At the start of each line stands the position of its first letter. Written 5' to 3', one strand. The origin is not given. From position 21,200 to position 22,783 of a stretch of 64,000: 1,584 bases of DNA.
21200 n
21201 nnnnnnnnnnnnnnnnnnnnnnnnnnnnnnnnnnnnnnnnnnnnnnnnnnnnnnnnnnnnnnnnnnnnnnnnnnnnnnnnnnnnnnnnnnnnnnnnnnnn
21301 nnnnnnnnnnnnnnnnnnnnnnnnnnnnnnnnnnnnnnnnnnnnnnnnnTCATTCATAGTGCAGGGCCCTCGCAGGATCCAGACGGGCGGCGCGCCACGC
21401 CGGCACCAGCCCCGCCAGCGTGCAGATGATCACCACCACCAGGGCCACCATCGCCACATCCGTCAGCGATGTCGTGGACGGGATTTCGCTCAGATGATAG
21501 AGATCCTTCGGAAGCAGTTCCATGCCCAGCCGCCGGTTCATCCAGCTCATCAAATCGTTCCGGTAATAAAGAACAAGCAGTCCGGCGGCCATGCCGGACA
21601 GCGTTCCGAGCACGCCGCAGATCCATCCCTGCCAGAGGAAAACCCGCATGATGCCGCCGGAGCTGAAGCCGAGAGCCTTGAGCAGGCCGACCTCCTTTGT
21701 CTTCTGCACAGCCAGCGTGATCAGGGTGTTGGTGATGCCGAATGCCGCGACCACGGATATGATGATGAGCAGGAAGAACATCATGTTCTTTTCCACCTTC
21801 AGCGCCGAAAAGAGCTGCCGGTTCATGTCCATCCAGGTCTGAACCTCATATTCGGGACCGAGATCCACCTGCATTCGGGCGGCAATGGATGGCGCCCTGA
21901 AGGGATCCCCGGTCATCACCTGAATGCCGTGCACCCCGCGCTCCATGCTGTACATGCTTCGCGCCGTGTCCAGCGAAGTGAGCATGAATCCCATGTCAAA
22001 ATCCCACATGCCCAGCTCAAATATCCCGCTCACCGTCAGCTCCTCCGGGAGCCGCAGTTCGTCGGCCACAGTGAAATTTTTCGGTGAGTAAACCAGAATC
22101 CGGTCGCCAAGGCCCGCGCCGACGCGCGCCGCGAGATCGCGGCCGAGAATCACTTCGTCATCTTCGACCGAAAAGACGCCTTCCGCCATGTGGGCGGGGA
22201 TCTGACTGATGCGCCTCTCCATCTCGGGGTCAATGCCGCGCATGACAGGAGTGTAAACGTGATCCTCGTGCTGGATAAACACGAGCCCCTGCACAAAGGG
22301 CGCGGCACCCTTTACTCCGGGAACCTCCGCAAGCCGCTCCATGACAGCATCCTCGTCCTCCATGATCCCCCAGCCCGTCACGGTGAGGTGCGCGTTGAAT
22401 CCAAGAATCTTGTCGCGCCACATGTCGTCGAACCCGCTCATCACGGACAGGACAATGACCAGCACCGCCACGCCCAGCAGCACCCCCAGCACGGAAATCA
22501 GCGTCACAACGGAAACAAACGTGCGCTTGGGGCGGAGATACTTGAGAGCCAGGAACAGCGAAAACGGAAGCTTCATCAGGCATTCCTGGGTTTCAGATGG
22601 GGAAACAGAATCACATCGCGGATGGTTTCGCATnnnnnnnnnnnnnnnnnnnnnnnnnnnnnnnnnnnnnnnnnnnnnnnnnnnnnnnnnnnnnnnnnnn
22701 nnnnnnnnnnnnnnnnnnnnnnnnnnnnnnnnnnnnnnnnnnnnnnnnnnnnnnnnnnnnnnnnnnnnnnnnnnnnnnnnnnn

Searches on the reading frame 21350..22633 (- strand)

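Call 72: search_protein_families(library=pfam, proteins=[window:21350-22633:-], max_evalue=0.001)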
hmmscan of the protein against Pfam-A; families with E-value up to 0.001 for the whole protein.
window:21350-22633:- (427 aa): 2 families
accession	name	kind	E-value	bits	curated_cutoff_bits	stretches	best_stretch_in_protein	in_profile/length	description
PF12704.14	MacB_PCD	-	2.2e-16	61.2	27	1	44-255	1-205/207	MacB-like periplasmic core domain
PF02687.27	FtsX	-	1.6e-15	57.7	25.5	1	287-420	2-120/120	FtsX-like permease C-terminal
